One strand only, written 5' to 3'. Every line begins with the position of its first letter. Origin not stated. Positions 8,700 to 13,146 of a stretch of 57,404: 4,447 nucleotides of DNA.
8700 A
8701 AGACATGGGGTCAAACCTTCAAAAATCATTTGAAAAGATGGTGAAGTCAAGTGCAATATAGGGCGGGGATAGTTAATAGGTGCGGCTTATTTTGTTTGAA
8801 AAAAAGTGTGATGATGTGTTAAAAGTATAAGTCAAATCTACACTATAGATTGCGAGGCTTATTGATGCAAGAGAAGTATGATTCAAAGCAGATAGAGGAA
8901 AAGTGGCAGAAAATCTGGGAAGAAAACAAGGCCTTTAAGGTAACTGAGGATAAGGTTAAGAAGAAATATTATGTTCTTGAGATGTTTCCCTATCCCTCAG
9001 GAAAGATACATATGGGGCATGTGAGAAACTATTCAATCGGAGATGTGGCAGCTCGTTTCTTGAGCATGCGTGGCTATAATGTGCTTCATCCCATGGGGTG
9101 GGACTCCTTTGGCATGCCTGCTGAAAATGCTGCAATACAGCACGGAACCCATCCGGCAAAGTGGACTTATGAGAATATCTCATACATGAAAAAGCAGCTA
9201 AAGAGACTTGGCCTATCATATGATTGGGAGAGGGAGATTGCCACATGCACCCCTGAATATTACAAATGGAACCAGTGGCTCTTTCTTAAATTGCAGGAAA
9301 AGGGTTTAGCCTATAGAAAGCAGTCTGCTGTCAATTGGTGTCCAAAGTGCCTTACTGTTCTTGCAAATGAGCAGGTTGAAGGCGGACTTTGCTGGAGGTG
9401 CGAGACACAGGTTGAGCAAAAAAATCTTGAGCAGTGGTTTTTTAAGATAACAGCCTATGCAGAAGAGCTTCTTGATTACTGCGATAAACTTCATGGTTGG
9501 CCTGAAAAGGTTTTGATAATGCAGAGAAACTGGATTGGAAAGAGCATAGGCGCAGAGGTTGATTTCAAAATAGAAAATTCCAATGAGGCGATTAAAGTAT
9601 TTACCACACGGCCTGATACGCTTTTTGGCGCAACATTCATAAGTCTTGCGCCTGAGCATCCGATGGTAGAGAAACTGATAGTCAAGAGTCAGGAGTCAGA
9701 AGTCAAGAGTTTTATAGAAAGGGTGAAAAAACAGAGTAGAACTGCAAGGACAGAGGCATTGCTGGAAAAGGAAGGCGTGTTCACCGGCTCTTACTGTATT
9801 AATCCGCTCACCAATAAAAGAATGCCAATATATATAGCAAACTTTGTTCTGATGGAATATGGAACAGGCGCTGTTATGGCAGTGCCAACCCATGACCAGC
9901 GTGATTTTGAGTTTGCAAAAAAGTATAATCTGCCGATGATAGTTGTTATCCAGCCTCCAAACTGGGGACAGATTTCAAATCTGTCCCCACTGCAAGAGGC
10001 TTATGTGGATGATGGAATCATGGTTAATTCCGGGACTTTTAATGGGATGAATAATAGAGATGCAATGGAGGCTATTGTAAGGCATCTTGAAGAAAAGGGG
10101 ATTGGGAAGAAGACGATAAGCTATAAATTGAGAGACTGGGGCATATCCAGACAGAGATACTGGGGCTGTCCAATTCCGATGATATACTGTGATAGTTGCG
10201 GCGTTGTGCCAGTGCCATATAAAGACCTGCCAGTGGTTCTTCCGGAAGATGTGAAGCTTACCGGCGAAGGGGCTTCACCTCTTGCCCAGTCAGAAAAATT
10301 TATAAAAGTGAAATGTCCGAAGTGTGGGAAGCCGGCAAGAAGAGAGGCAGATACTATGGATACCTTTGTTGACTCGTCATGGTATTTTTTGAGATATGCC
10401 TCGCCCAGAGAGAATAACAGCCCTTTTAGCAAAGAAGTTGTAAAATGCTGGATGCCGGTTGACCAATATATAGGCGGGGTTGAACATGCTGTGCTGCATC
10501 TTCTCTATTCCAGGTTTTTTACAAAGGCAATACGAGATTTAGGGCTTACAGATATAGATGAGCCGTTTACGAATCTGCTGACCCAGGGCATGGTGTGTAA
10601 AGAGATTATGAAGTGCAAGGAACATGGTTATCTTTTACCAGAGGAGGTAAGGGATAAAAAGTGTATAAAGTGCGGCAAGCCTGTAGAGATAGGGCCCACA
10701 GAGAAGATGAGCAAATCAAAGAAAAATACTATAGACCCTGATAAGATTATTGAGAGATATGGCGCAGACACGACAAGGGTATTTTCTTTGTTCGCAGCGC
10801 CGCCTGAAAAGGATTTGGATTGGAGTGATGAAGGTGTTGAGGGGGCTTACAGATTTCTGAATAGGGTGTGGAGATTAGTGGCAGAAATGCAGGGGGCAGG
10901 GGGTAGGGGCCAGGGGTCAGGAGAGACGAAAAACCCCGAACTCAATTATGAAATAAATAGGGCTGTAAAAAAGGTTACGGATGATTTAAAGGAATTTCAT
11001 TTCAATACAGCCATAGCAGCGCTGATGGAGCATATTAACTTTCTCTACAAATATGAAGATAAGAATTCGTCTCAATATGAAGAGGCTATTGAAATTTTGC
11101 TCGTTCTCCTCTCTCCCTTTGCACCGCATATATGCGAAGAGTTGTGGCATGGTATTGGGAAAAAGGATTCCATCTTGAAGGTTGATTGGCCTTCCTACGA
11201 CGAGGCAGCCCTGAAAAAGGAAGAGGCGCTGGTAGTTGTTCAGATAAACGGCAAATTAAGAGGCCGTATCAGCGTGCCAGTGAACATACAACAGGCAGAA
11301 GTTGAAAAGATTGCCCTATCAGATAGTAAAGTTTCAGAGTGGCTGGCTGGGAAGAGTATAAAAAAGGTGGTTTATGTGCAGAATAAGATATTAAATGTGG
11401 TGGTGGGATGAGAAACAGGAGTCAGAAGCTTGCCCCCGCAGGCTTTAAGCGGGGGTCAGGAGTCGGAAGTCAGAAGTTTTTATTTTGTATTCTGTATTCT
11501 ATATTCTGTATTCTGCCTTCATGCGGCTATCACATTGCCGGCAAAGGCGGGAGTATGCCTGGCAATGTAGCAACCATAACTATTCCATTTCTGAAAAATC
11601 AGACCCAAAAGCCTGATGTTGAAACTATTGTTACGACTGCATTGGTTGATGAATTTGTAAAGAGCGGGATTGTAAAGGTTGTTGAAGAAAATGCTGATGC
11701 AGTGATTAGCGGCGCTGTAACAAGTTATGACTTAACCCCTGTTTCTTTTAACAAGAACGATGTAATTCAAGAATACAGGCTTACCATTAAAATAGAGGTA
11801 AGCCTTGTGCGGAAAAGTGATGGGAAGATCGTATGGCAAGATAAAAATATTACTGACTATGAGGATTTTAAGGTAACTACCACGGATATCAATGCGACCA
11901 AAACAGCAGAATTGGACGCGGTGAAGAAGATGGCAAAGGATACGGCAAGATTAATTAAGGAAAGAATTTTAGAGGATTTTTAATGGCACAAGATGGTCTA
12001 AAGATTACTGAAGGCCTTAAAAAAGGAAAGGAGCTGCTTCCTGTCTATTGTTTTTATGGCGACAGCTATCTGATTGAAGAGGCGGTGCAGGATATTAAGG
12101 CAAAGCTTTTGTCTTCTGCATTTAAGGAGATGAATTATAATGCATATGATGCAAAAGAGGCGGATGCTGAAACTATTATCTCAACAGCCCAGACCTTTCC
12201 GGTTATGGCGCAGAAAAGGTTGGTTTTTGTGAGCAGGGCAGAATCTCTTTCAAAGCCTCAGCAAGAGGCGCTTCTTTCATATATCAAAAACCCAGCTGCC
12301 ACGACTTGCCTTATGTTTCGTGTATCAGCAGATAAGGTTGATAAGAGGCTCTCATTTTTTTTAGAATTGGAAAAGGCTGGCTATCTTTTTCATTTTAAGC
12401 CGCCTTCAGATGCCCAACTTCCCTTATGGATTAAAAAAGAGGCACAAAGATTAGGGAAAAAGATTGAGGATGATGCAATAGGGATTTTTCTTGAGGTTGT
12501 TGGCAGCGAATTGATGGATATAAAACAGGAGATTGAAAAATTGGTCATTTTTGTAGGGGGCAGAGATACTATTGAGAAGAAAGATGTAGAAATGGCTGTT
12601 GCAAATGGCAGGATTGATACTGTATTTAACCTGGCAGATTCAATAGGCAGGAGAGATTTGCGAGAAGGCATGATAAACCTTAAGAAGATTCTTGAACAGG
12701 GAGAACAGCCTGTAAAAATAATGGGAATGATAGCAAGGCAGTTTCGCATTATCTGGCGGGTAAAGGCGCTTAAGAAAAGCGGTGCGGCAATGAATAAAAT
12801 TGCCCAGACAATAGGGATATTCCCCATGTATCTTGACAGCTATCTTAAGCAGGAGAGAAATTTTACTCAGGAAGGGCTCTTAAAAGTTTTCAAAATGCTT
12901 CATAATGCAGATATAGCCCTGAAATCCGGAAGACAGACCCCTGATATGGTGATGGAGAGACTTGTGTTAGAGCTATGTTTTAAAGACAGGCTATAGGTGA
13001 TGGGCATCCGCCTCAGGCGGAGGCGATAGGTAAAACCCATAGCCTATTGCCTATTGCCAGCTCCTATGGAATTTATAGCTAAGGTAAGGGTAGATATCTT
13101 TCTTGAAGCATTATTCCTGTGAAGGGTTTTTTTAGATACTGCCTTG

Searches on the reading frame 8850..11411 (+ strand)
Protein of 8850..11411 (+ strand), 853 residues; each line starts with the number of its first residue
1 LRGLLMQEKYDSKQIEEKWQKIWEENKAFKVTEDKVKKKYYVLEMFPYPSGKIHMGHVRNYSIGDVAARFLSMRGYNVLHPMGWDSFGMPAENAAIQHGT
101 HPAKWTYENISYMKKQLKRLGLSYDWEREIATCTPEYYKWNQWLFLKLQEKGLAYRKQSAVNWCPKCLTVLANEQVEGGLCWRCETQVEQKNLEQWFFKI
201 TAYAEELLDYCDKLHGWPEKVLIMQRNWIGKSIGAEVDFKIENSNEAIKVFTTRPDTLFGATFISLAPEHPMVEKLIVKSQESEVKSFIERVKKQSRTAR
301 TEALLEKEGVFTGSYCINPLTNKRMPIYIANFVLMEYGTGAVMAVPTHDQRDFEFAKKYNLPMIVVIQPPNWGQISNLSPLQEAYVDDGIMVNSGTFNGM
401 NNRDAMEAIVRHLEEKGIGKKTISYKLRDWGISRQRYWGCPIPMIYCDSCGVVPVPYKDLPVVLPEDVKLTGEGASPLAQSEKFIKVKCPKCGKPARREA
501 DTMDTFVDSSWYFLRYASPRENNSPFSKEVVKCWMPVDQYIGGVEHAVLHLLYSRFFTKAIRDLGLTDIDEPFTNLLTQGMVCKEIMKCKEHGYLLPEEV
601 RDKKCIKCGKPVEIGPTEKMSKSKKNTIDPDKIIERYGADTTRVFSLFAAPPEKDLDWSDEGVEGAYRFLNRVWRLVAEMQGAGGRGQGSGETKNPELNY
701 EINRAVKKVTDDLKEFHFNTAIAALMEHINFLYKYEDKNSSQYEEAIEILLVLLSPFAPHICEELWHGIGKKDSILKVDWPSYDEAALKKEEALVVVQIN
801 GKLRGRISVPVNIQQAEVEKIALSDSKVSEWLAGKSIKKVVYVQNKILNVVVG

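Call 20: search_protein_families(library=pfam, proteins=[window:8850-11411:+], max_evalue=0.0001)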
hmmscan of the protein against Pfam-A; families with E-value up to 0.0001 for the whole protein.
window:8850-11411:+ (853 aa): 5 families
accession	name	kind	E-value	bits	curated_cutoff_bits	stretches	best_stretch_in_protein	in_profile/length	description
PF13603.12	tRNA-synt_1_2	-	1.7e-77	259.6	25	1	226-414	1-185/185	Leucyl-tRNA synthetase, editing domain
PF00133.28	tRNA-synt_1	-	1.5e-51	175.9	22.7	3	18-229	1-225/414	tRNA synthetases class I (I, L, M and V)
PF09334.17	tRNA-synt_1g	-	1.2e-34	120.2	20.1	1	42-187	3-145/391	tRNA synthetases class I (M)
PF08264.19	Anticodon_1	-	3.3e-25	89.1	25.1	1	699-817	5-145/148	Anticodon-binding domain of tRNA ligase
PF01406.26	tRNA-synt_1e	-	4.2e-06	26.8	27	0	51-124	21-94/301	tRNA synthetases class I (C) catalytic domain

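Call 64: list_cluster_members(proteins=[window:8850-11411:+, window:31708-34845:+, window:37326-40553:+, window:40560-43421:+, window:46270-48747:+, window:35031-36104:+, window:36037-36969:+, window:29699-30145:+, window:50582-51136:+])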
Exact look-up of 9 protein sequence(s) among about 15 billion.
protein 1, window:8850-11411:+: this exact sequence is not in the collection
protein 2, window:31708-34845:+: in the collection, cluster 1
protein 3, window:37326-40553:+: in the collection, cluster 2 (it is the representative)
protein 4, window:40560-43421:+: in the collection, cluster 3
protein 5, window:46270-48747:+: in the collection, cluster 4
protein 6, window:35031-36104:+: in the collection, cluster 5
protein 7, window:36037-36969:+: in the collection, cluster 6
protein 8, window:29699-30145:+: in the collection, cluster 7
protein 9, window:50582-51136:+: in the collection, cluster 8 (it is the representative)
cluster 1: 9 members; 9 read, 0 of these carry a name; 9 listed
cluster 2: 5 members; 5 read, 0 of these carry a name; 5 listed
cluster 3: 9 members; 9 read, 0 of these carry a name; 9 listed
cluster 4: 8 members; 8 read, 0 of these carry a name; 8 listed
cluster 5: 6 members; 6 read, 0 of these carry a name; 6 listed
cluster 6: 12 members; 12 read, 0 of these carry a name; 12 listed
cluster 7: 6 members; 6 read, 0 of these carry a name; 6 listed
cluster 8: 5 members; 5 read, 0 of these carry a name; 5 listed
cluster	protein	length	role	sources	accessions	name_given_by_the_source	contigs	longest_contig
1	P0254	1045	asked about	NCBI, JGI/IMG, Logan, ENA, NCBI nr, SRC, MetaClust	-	-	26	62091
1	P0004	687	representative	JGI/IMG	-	-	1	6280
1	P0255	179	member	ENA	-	-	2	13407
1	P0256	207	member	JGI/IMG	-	-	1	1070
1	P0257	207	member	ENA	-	-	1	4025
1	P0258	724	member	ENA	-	-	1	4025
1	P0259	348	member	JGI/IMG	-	-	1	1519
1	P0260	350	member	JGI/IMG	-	-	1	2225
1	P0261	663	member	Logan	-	-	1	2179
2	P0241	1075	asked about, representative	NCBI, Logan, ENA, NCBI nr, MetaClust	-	-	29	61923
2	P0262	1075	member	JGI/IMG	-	-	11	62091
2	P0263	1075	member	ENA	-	-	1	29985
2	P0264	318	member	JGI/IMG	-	-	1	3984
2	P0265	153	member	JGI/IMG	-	-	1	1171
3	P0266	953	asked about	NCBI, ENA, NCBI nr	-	-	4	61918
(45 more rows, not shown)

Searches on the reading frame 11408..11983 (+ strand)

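Call 20: search_protein_families(library=pfam, proteins=[window:11408-11983:+], max_evalue=0.0001)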
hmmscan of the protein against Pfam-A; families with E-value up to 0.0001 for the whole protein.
window:11408-11983:+ (191 aa): 1 family
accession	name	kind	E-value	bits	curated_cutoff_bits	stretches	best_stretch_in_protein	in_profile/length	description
PF04390.17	LptE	-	1.6e-19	71.1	23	1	55-187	2-118/118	Lipopolysaccharide-assembly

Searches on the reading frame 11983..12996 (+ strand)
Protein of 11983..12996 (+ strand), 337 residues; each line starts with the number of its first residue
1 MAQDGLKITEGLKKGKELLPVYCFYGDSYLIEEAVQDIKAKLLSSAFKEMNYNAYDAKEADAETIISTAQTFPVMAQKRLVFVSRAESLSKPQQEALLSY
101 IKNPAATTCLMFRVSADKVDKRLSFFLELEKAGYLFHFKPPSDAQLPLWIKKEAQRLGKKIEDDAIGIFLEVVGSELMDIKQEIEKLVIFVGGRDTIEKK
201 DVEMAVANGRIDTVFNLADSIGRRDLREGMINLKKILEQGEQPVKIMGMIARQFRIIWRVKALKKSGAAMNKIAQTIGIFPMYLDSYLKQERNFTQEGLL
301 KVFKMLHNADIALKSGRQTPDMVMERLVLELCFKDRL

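Call 20: search_protein_families(library=pfam, proteins=[window:11983-12996:+], max_evalue=0.0001)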
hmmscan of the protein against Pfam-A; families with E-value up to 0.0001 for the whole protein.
window:11983-12996:+ (337 aa): 2 families
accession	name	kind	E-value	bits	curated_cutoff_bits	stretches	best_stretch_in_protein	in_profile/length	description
PF21694.2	DNA_pol3_delta_C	-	1.2e-28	100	27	1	212-330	2-120/121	DNA polymerase III delta subunit, C-terminal domain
PF06144.19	DNA_pol3_delta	-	7.9e-18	65.1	21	1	22-138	1-123/124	DNA polymerase III, delta subunit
